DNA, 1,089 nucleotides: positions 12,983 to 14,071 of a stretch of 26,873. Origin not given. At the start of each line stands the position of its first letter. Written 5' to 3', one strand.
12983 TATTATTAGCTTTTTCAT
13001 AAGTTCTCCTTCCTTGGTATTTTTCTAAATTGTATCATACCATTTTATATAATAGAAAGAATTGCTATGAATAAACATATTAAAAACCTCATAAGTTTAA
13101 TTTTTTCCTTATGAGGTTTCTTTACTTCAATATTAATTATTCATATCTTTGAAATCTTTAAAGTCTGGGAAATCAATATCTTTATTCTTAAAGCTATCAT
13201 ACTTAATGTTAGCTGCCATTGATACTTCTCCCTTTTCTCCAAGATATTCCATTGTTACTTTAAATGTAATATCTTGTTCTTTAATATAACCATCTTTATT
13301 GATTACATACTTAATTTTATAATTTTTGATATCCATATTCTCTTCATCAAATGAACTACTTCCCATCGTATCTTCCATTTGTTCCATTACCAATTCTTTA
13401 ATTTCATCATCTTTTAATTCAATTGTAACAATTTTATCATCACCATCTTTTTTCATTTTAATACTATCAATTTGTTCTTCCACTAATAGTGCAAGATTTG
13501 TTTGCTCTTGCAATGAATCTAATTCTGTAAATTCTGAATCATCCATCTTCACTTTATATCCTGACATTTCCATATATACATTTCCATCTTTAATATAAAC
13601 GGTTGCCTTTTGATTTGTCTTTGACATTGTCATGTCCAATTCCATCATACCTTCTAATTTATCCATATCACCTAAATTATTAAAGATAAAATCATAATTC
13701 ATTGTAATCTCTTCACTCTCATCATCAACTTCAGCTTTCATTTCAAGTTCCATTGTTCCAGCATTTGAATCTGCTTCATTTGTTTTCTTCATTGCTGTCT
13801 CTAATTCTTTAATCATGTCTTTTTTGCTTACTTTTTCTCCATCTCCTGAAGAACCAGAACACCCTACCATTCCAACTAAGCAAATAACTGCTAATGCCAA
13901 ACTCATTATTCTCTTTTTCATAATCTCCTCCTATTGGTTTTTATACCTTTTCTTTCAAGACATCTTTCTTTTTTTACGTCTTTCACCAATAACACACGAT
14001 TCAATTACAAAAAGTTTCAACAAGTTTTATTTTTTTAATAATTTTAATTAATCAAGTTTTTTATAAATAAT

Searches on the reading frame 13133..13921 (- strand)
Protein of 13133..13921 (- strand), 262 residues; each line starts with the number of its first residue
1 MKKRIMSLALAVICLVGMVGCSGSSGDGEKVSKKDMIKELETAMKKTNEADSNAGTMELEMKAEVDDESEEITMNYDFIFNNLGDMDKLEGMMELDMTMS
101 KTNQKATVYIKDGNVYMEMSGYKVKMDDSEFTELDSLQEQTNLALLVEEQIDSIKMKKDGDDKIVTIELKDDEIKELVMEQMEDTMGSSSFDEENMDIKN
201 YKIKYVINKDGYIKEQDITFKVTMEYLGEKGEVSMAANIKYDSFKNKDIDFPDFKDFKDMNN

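Call 9: search_protein_families(library=pfam, proteins=[window:13133-13921:-])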
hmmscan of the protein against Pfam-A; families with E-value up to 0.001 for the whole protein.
window:13133-13921:- (262 aa): 2 families
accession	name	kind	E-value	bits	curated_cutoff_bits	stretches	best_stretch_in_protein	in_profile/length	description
PF20316.5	DUF6612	-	8.5e-14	52.2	23.7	1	42-244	8-220/237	Family of unknown function (DUF6612)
PF24381.1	DUF7537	-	0.00037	20.5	31.7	0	8-252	3-252/258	Family of unknown function (DUF7537)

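Call 17: find_encoding_contigs(protein=window:13133-13921:-, flank=10000, max_places=10)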
Protein window:13133-13921:- (262 aa): 5 contigs read that carry it; 3 places shown.
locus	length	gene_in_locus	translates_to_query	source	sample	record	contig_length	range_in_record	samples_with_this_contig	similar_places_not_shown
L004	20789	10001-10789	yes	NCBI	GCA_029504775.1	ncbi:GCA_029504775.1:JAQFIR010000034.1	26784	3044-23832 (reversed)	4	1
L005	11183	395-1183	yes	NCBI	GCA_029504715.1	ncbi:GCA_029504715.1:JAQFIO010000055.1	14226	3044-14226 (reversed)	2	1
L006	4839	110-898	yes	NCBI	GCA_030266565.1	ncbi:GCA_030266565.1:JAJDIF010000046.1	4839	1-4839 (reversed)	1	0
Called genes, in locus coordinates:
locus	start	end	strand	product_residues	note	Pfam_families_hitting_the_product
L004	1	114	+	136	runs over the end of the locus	-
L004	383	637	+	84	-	-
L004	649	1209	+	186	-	PF01195:Pept_tRNA_hydro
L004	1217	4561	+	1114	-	PF22590:Cas3-like_C_2 (faint), PF17757:UvrB_inter, PF02559:CarD_TRCF_RID, PF00270:DEAD, PF00271:Helicase_C, PF03461:TRCF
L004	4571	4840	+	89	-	PF01479:S4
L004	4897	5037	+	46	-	-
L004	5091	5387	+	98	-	PF04977:DivIC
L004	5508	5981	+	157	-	PF04542:Sigma70_r2, PF08281:Sigma70_r4_2, PF04545:Sigma70_r4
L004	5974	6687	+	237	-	-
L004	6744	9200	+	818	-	PF01841:Transglut_core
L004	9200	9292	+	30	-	-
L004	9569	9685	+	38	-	-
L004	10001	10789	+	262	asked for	PF20316:DUF6612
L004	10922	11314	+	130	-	-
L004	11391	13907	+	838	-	PF01624:MutS_I, PF05192:MutS_III, PF05190:MutS_IV, PF00488:MutS_V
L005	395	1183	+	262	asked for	PF20316:DUF6612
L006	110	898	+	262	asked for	PF20316:DUF6612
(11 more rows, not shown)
